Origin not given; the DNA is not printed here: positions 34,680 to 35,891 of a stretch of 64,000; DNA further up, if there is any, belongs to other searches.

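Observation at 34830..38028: Divergent cluster: radical SAM + CMD/AhpD-like (overlapping genes) opposite DoxX + small Cys protein + DUF2064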

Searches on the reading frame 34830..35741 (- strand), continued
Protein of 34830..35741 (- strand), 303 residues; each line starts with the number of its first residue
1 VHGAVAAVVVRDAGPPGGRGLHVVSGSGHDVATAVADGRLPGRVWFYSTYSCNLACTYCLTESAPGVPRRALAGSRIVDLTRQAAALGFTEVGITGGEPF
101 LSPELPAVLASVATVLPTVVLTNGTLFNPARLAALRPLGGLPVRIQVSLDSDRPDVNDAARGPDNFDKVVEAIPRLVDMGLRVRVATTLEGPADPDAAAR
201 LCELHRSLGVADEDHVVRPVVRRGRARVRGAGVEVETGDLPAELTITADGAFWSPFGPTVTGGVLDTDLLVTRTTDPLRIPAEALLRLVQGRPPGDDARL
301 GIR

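Call 17: find_encoding_contigs(protein=P0050, flank=10000, max_places=2)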
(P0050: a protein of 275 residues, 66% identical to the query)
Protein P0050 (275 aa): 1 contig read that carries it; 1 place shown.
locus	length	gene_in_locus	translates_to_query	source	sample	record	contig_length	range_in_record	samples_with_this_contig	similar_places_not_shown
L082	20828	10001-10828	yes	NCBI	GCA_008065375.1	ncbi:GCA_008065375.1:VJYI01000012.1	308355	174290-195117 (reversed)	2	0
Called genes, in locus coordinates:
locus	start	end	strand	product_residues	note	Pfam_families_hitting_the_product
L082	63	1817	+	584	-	PF19291:TREH_N, PF00723:Glyco_hydro_15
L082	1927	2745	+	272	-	PF00583:Acetyltransf_1, PF13673:Acetyltransf_10 (weak), PF13508:Acetyltransf_7, PF08445:FR47 (weak)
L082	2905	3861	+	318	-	PF13749:HATPase_c_4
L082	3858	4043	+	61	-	-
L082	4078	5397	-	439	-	PF00067:p450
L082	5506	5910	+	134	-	PF18029:Glyoxalase_6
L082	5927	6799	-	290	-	PF13489:Methyltransf_23 (weak), PF08241:Methyltransf_11 (weak), PF08242:Methyltransf_12 (weak), PF13649:Methyltransf_25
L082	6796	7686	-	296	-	PF00528:BPD_transp_1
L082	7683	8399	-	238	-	PF00005:ABC_tran, PF13304:AAA_21 (weak)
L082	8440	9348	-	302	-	PF12974:Phosphonate-bd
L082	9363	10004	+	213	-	PF02627:CMD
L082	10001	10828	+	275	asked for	PF04055:Radical_SAM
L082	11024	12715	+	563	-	-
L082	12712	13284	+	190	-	-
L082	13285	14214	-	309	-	PF13406:SLT_2 (faint), PF01464:SLT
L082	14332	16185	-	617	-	PF13385:Laminin_G_3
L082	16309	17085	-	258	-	PF00165:HTH_AraC (faint), PF12833:HTH_18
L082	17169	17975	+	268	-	PF05721:PhyH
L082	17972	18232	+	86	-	-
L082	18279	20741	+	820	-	PF00069:Pkinase, PF01636:APH (faint), PF07714:PK_Tyr_Ser-Thr, PF23381:Beta-prop_IFT122_1st, PF23410:Beta-prop_VPS8 (weak), PF25173:Beta-prop_WDR3_1st, PF24814:WD40_Prp19 (weak), PF25174:Beta-prop_THOC3, +5 more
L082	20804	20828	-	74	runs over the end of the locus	PF19706:DUF6203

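Call 21: search_protein_families(library=ncbifam, proteins=[L082:5927-6799:-, L082:8440-9348:-, L082:11024-12715:+, L082:12712-13284:+, L082:9363-10004:+, L042:9928-10554:+, L081:1627-2508:+, L081:1014-1325:+], max_evalue=0.01)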
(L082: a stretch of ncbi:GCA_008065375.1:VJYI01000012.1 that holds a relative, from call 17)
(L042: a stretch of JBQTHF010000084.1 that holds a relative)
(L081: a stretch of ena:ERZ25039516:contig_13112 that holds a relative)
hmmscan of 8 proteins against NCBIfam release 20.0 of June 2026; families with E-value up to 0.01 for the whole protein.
L082:5927-6799:- (290 aa): 4 families
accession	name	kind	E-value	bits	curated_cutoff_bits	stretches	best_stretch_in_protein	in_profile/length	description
NF041820.1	daptide_MTase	equivalog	2e-05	24.2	175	1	74-119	36-81/243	daptide-type RiPP biosynthesis methyltransferase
TIGR01983.1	UbiG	equivalog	5.1e-05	22.7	102.95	1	75-167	50-144/228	bifunctional 2-polyprenyl-6-hydroxyphenol methylase/3-demethylubiquinol 3-O-methyltransferase UbiG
NF043040.1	corrin_prot_MT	hypoth_equivalog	0.00038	20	180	1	64-121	31-88/216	corrinoid protein-associated methyltransferase CpaM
NF041255.1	mycofact_MftM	equivalog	0.0014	18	200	1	62-172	129-239/289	mycofactocin oligosaccharide methyltransferase MftM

L082:8440-9348:- (302 aa): 4 families
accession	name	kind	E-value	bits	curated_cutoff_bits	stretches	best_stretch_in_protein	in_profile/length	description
TIGR01098.1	3A0109s03R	subfamily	5.9e-56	189.8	112.05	1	5-262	7-252/253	phosphate/phosphite/phosphonate ABC transporter substrate-binding protein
TIGR03431.1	PhnD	equivalog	3.9e-51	174.2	261.1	1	5-290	6-281/288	phosphonate ABC transporter substrate-binding protein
TIGR04553.1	ABC_peri_selen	hypoth_equivalog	1.2e-41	142.8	250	1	35-298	2-265/266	putative selenate ABC transporter substrate-binding protein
NF049985.1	SBP_like_Rv1680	exception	8.6e-06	25.6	400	1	64-225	29-187/268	Rv1680 family SBP-like protein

L082:11024-12715:+ (563 aa): 2 families
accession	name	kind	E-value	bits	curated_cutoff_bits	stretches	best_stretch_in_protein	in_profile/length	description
NF038032.1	CehA_McbA_metalo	domain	9.2e-13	48.3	80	2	310-559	158-314/315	CehA/McbA family metallohydrolase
NF006375.0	PRK08609.1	equivalog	0.00078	18.1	426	1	84-158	336-414/571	DNA polymerase/3'-5' exonuclease PolX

L082:12712-13284:+ (190 aa): 0 families

L082:9363-10004:+ (213 aa): 9 families
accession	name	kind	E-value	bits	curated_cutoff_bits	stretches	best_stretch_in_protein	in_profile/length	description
TIGR00778.1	ahpD_dom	domain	3.5e-12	45.6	27.8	1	82-123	1-42/51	alkylhydroperoxidase AhpD family core domain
TIGR01926.1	peroxid_rel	subfamily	7.8e-11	42.1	81.8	1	59-201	34-177/178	peroxidase-related enzyme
NF053654.1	GroundWater_YciW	equivalog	7.7e-10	38.8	310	1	87-185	63-159/179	YciW-related (seleno)protein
NF041238.1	AhpD_rel_CFYUT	equivalog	1.5e-08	34.3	175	1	82-203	216-339/357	alkylhydroperoxidase-related (seleno)protein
NF045649.1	2X_seleno_MduS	exception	4.5e-06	25.9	380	1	73-123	240-290/338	methyltransferase domain-containing selenoprotein MduS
TIGR04169.1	perox_w_seleSAM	hypoth_equivalog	1.2e-05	25.4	120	1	63-123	18-78/109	arsenosugar biosynthesis-associated peroxidase-like protein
NF041047.1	GSU3128_fam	equivalog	4.8e-05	23.4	110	1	84-123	17-56/84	GSU3128 family (seleno)protein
NF041537.1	ArsM_AhpD_UU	exception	0.00076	18.4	510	1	73-123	270-320/345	arsenite methyltransferase/AhpD domain selenoprotein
TIGR00777.1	ahpD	subfamily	0.0011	18.8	191.95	1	89-125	117-153/177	alkylhydroperoxidase, AhpD family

L042:9928-10554:+ (208 aa): 14 families
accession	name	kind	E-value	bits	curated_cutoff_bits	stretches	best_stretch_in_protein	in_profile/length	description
NF041650.1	nod_mtase_NodS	equivalog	1.1e-06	28.5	300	1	47-146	42-139/190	nodulation methyltransferase NodS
NF043040.1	corrin_prot_MT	hypoth_equivalog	1.1e-05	25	180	1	43-102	41-101/216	corrinoid protein-associated methyltransferase CpaM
NF002463.0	PRK01683.1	equivalog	7.7e-05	22.4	297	1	43-127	31-112/258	trans-aconitate 2-methyltransferase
NF000337.1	erm_SHROVE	exception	0.0001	21.7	320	1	29-109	14-93/248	ErmE/ErmH/ErmO/ErmR family 23S rRNA (adenine(2058)-N(6))-methyltransferase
NF008264.0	PRK11036.1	equivalog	0.00027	20.5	366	1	44-153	45-154/261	tRNA uridine 5-oxyacetic acid(34) methyltransferase CmoM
NF041820.1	daptide_MTase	equivalog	0.00033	20.2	175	1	35-153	29-149/243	daptide-type RiPP biosynthesis methyltransferase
TIGR01934.1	MenG_MenH_UbiE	subfamily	0.00058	19.2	158.35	1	36-101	32-98/223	ubiquinone/menaquinone biosynthesis methyltransferase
NF045667.1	MTase_DVU1556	equivalog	0.0008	18.9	155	1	34-95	13-73/213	DVU_1556 family methyltransferase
TIGR04074.1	bacter_Hen1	equivalog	0.00089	17.9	340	1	45-102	284-343/462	3' terminal RNA ribose 2'-O-methyltransferase Hen1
TIGR02021.1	BchM-ChlM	equivalog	0.0012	18.3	158.9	1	46-103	57-115/218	magnesium protoporphyrin IX methyltransferase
NF000499.2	Erm23S_rRNA_broad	equivalog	0.0018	17.7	212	1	34-109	14-88/244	23S ribosomal RNA methyltransferase Erm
TIGR02072.1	BioC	equivalog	0.0037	17.1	184.95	1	43-152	34-138/244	malonyl-ACP O-methyltransferase BioC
TIGR01983.1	UbiG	equivalog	0.0044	16.4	102.95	1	46-106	52-112/228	bifunctional 2-polyprenyl-6-hydroxyphenol methylase/3-demethylubiquinol 3-O-methyltransferase UbiG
NF010703.0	PRK14103.1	equivalog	0.0054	16.2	320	1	39-127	25-108/256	trans-aconitate 2-methyltransferase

L081:1627-2508:+ (293 aa): 1 family
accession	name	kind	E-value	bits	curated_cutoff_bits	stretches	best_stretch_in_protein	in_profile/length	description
NF045694.1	seleno_TsoB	exception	0.0082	14.3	805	1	10-182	189-357/572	rhodanese/DsbD fusion-like selenoprotein TsoB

L081:1014-1325:+ (103 aa): 1 family
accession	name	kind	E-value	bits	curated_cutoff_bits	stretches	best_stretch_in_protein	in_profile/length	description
NF058595.1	invert_tail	domain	0.0066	16.8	37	0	5-42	51-86/113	lipo-invert putative C-terminal anchoring domain-containing protein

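Call 36: predict_structure(alignment_id=A2)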
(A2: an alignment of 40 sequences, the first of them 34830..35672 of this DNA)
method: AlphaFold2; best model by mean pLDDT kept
length: 280 residues; sequences in the alignment: 40
mean_pLDDT: 86.4   pTM: 0.86
mean pLDDT of the five models: 86.4, 79.5, 73.6, 72.7, 70.0
residues with pLDDT >= 90: 154; 70-90: 101; 50-70: 16; < 50: 9
segments of 3 or more residues with pLDDT < 50: 1-3, 275-280
pLDDT, mean of each block of 10 residues (from residue 1): 68 94 86 77 72 97 98 88 97 95 87 95 93 91 93 95 86 91 94 87 86 78 91 75 82 94 86 44
secondary structure, 60 per line:
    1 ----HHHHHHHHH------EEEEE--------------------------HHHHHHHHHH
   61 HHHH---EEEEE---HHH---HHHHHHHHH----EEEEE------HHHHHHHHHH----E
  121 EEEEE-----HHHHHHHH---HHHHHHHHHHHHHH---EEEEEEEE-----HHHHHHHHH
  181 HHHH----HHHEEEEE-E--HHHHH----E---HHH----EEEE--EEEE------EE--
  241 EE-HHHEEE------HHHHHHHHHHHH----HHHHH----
elements in order: H5-13 E20-24 H51-64 E68-72 H82-90 E95-99 H106-115 E120-125 H131-138 H142-155 E159-166 H172-184 E192-196 H201-205 E221-224 E227-230 E247-249 H256-267 H272-276

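Call 38: fold_search(model_id=the predicted structure, library=pdb)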
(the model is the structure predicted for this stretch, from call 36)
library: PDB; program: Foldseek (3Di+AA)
matches with E <= 10: 1768; with E <= 0.001: 133
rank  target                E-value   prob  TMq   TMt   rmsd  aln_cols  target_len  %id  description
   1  6efn                  1.4e-11  1.00  0.70  0.53   5.5       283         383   20  Structure of a RiPP maturase, SkfB (released 2018-10-24)
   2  5v1s_B                4.4e-09  1.00  0.56  0.38  12.4       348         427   14  Crystal structure of Streptococcus suis SuiB bound to S-adenosylmethionine (released 2017-08-30)
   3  5v1q_B                2.3e-08  1.00  0.51  0.34   4.4       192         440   19  Crystal structure of Streptococcus suis SuiB (released 2017-08-30)
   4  5v1s_A                2.4e-08  1.00  0.52  0.35   4.1       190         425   17  Crystal structure of Streptococcus suis SuiB bound to S-adenosylmethionine (released 2017-08-30)
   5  5v1t_A                2.4e-08  1.00  0.51  0.34   4.3       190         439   17  Crystal structure of Streptococcus suis SuiB bound to precursor peptide SuiA (released 2017-08-30)
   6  5v1q_A                3.9e-08  1.00  0.52  0.35   4.0       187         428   16  Crystal structure of Streptococcus suis SuiB (released 2017-08-30)
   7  1tv7_A                4.7e-08  1.00  0.51  0.44   3.3       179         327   23  Structure of the S-adenosylmethionine dependent Enzyme MoaA (released 2004-08-31)
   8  9dgw_A                5.3e-08  1.00  0.55  0.55   6.9       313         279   15  X-ray crystal structure of the Viperin-like enzyme from T. virens with bound CTP and SAM (released 2025-02-12)
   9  9dfw_B                6.0e-08  1.00  0.43  0.41   5.2       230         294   17  X-ray crystal structure of an engineered Viperin-like enzyme from T. virens with bound CTP and SAM (released 2025-02-12)
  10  9dgw_B                8.0e-08  1.00  0.48  0.48   6.6       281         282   17  X-ray crystal structure of the Viperin-like enzyme from T. virens with bound CTP and SAM (released 2025-02-12)
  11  6q2q_B                9.1e-08  1.00  0.49  0.47   3.1       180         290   19  Crystal structure of mouse viperin bound to uridine triphosphate and S-adenosylhomocysteine (released 2020-01-22)
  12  9dfw_A                1.2e-07  1.00  0.47  0.47   6.0       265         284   17  X-ray crystal structure of an engineered Viperin-like enzyme from T. virens with bound CTP and SAM (released 2025-02-12)
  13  9dfu                  1.3e-07  1.00  0.50  0.50   3.4       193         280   16  X-ray crystal structure of the second Viperin-like enzyme from T. virens variant F40H with bound CTP and SAM (released 2025-02-19)
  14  2fb2_B                1.5e-07  1.00  0.51  0.45   3.1       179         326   22  Structure of the MoaA Arg17/266/268/Ala triple mutant (released 2006-05-09)
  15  9dfw_C                1.8e-07  1.00  0.42  0.42   5.4       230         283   17  X-ray crystal structure of an engineered Viperin-like enzyme from T. virens with bound CTP and SAM (released 2025-02-12)
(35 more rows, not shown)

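Call 39: search_solved_structures(query=A2, max_evalue=0.001)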
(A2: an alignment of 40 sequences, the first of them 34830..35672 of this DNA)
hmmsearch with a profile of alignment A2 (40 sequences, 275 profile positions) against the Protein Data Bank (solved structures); distinct sequences matched with E-value up to 0.001: 18.
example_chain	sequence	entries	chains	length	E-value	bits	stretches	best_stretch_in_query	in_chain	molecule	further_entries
6efn_A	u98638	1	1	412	7e-16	61.7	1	20-173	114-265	Sporulation killing factor maturation protein SkfB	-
8wm2_A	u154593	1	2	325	1.3e-09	41.1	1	3-119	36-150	Fe-S radical SAM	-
1tv7_A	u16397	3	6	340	4e-09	39.5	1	22-168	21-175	Molybdenum cofactor biosynthesis protein A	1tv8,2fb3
2fb2_A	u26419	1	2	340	4e-09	39.5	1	22-168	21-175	Molybdenum cofactor biosynthesis protein A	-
7n7i_A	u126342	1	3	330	5e-06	29.4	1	8-166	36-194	Viperin-like enzyme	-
6b4c_A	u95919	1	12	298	5.6e-06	29.2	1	8-166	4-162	Viperin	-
6y1x_A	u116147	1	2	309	8.4e-06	28.6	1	15-127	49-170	Radical SAM domain protein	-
6c8v_A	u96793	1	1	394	1.3e-05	28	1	22-155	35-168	Coenzyme PQQ synthesis protein E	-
9dfn_A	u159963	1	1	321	1.8e-05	27.5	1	11-168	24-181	Radical SAM core domain-containing protein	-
9dgw_A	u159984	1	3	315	2e-05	27.4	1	11-166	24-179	Radical SAM core domain-containing protein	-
9dfw_A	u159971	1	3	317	2.1e-05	27.3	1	11-166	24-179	Radical SAM core domain-containing protein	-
9dfu_A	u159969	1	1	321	3.6e-05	26.5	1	11-168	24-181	Radical SAM core domain-containing protein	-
7vob_C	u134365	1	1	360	5.1e-05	26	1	24-182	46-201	Cytosylglucuronate decarboxylase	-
7voc_C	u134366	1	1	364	5.3e-05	26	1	24-182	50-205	Cytosylglucuronate decarboxylase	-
8ai6_A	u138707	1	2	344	0.0008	22.1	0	22-125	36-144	Putative peptide biosynthesis protein YydG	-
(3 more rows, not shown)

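Call 41: search_protein_families(library=ncbifam, proteins=[L005:11519-12499:-, L006:6421-7359:-, L031:6191-7642:-, L037:2345-3286:-, L038:9674-10786:+, L042:2326-3327:-, L052:6356-7258:-, L058:113-1093:+, L063:9806-10771:+, L045:13246-14121:+], max_evalue=1e-10)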
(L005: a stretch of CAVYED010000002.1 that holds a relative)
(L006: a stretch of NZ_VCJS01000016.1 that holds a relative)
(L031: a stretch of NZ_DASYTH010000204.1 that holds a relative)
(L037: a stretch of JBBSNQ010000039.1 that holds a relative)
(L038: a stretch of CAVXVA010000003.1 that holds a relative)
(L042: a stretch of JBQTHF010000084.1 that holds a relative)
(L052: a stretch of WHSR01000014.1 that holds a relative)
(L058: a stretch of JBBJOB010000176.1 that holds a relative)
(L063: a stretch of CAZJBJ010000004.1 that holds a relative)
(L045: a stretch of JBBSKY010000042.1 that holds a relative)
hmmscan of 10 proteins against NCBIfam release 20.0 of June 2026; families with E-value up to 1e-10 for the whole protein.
L005:11519-12499:- (326 aa): 4 families
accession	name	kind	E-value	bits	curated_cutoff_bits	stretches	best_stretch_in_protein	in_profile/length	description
TIGR04553.1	ABC_peri_selen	hypoth_equivalog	1.6e-107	358.8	250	1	59-326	2-266/266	putative selenate ABC transporter substrate-binding protein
TIGR01098.1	3A0109s03R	subfamily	2.8e-46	158.1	112.05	1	19-279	7-251/253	phosphate/phosphite/phosphonate ABC transporter substrate-binding protein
TIGR03431.1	PhnD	equivalog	2.5e-35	122.3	261.1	1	19-318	7-282/288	phosphonate ABC transporter substrate-binding protein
NF049985.1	SBP_like_Rv1680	exception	5.5e-21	75.4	400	1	82-315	24-255/268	Rv1680 family SBP-like protein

L006:6421-7359:- (312 aa): 3 families
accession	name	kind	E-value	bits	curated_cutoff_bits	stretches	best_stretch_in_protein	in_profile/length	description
TIGR01098.1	3A0109s03R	subfamily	1.8e-56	191.5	112.05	1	14-272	4-252/253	phosphate/phosphite/phosphonate ABC transporter substrate-binding protein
TIGR03431.1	PhnD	equivalog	5.1e-54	183.6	261.1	1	12-302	3-283/288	phosphonate ABC transporter substrate-binding protein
TIGR04553.1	ABC_peri_selen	hypoth_equivalog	8.6e-44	149.9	250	1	45-308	2-265/266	putative selenate ABC transporter substrate-binding protein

L031:6191-7642:- (483 aa): 3 families
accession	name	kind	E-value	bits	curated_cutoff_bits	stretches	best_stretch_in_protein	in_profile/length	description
TIGR01098.1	3A0109s03R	subfamily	4.8e-52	177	112.05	1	184-442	5-252/253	phosphate/phosphite/phosphonate ABC transporter substrate-binding protein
TIGR03431.1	PhnD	equivalog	3e-49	168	261.1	1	181-470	2-281/288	phosphonate ABC transporter substrate-binding protein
TIGR04553.1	ABC_peri_selen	hypoth_equivalog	1.2e-42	146.1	250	1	214-477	1-264/266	putative selenate ABC transporter substrate-binding protein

L037:2345-3286:- (313 aa): 3 families
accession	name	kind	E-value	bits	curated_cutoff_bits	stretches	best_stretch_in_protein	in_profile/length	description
TIGR01098.1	3A0109s03R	subfamily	2e-69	233.9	112.05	1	27-273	6-253/253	phosphate/phosphite/phosphonate ABC transporter substrate-binding protein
TIGR03431.1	PhnD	equivalog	6.8e-63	212.7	261.1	1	28-304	6-285/288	phosphonate ABC transporter substrate-binding protein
TIGR04553.1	ABC_peri_selen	hypoth_equivalog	2.3e-56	191.1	250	1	54-308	2-265/266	putative selenate ABC transporter substrate-binding protein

L038:9674-10786:+ (370 aa): 4 families
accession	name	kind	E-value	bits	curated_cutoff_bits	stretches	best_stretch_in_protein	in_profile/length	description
TIGR04553.1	ABC_peri_selen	hypoth_equivalog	2.3e-100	335.4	250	1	101-368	1-265/266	putative selenate ABC transporter substrate-binding protein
TIGR01098.1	3A0109s03R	subfamily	4e-42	144.4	112.05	1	59-328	4-253/253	phosphate/phosphite/phosphonate ABC transporter substrate-binding protein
TIGR03431.1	PhnD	equivalog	1.4e-27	96.9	261.1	1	64-362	9-283/288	phosphonate ABC transporter substrate-binding protein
NF049985.1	SBP_like_Rv1680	exception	3.4e-20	72.8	400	1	129-357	27-254/268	Rv1680 family SBP-like protein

L042:2326-3327:- (333 aa): 3 families
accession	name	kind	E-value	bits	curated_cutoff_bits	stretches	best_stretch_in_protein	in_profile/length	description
TIGR01098.1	3A0109s03R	subfamily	7.7e-54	182.8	112.05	1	31-292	1-252/253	phosphate/phosphite/phosphonate ABC transporter substrate-binding protein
TIGR03431.1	PhnD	equivalog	1.3e-51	175.7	261.1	1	32-320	3-281/288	phosphonate ABC transporter substrate-binding protein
TIGR04553.1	ABC_peri_selen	hypoth_equivalog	5e-41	140.8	250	1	64-328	1-265/266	putative selenate ABC transporter substrate-binding protein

L052:6356-7258:- (300 aa): 3 families
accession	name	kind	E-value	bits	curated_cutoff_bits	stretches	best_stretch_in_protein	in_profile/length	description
TIGR01098.1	3A0109s03R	subfamily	8.8e-57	192.5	112.05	1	1-262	1-253/253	phosphate/phosphite/phosphonate ABC transporter substrate-binding protein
TIGR03431.1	PhnD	equivalog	3.9e-56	190.6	261.1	1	2-289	3-281/288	phosphonate ABC transporter substrate-binding protein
TIGR04553.1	ABC_peri_selen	hypoth_equivalog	8.6e-41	140.1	250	1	34-297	1-265/266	putative selenate ABC transporter substrate-binding protein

L058:113-1093:+ (326 aa): 3 families
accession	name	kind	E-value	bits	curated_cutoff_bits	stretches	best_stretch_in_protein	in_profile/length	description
TIGR03431.1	PhnD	equivalog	1.4e-50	172.4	261.1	1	65-321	25-286/288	phosphonate ABC transporter substrate-binding protein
TIGR01098.1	3A0109s03R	subfamily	7.4e-49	166.5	112.05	1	40-287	6-253/253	phosphate/phosphite/phosphonate ABC transporter substrate-binding protein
TIGR04553.1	ABC_peri_selen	hypoth_equivalog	1.2e-27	97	250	1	87-324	19-265/266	putative selenate ABC transporter substrate-binding protein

L063:9806-10771:+ (321 aa): 4 families
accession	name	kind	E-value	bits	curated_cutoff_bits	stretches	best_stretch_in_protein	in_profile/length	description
TIGR04553.1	ABC_peri_selen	hypoth_equivalog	2.1e-101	338.8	250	1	52-319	1-265/266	putative selenate ABC transporter substrate-binding protein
TIGR01098.1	3A0109s03R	subfamily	6.3e-43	147.1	112.05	1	18-277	6-251/253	phosphate/phosphite/phosphonate ABC transporter substrate-binding protein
TIGR03431.1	PhnD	equivalog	5.1e-30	104.9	261.1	1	44-313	20-283/288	phosphonate ABC transporter substrate-binding protein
NF049985.1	SBP_like_Rv1680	exception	1.6e-20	73.9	400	1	80-308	27-254/268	Rv1680 family SBP-like protein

L045:13246-14121:+ (291 aa): 2 families
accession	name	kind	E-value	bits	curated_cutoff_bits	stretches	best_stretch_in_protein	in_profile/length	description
NF049985.1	SBP_like_Rv1680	exception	7.4e-67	225.8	400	1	8-276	3-263/268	Rv1680 family SBP-like protein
TIGR04553.1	ABC_peri_selen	hypoth_equivalog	6.1e-17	61.9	250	1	33-277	30-264/266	putative selenate ABC transporter substrate-binding protein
